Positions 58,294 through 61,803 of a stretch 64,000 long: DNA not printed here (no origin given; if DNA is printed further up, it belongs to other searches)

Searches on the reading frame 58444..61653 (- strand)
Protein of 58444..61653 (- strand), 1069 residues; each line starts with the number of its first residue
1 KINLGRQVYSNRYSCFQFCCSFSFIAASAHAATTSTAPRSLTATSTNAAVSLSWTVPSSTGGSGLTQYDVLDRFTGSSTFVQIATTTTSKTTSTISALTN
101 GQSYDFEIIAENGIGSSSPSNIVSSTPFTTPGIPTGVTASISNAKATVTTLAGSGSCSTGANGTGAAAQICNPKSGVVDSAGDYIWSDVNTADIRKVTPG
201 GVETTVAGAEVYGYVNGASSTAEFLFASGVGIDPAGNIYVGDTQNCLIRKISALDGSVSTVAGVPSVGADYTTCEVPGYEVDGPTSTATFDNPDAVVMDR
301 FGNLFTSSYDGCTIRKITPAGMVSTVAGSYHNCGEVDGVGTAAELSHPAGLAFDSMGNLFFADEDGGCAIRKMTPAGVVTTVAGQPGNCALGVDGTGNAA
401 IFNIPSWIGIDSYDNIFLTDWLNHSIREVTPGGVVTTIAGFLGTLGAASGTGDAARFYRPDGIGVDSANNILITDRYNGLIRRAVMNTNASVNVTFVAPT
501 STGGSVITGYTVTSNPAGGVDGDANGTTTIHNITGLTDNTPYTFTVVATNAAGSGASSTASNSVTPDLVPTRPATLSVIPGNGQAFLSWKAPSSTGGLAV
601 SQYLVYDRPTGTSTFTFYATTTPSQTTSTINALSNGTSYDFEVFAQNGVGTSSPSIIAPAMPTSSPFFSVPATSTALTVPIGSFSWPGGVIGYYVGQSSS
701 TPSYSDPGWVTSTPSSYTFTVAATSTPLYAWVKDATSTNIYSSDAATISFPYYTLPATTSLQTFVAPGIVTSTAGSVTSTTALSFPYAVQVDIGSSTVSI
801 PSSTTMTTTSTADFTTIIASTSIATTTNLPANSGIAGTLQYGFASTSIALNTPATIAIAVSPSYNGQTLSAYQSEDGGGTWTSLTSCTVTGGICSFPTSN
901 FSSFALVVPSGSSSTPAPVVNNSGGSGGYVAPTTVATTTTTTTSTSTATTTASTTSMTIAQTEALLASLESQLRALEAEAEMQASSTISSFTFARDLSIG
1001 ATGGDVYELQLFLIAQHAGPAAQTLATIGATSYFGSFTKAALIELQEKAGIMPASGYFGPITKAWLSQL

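Call 43: search_protein_families(library=pfam, proteins=[window:58444-61653:-], max_evalue=0.001)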
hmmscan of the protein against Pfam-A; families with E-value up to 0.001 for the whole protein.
window:58444-61653:- (1069 aa): 6 families
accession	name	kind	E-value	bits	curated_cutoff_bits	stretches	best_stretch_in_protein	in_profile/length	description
PF00041.27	fn3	-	2.8e-27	95.2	25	3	487-562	11-82/84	Fibronectin type III domain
PF25021.1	TEN_NHL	-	2.3e-12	47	27.1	2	160-333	131-306/357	Teneurin NHL domain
PF25059.1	FN3_DSCAM-DSCAML_C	-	1e-11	45.5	39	0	595-653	15-72/89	DSCAM/DSCAML C-terminal Fn3-like domain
PF01436.27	NHL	-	2.5e-11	43.4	20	0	457-482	1-26/28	NHL repeat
PF01471.23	PG_binding_1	-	0.00044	20.8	23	0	1003-1066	2-57/57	Putative peptidoglycan binding domain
PF10179.15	NDNF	-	0.00059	20.3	27.3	0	622-649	85-112/127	Neuron-derived neurotrophic factor, first Fn(III) domain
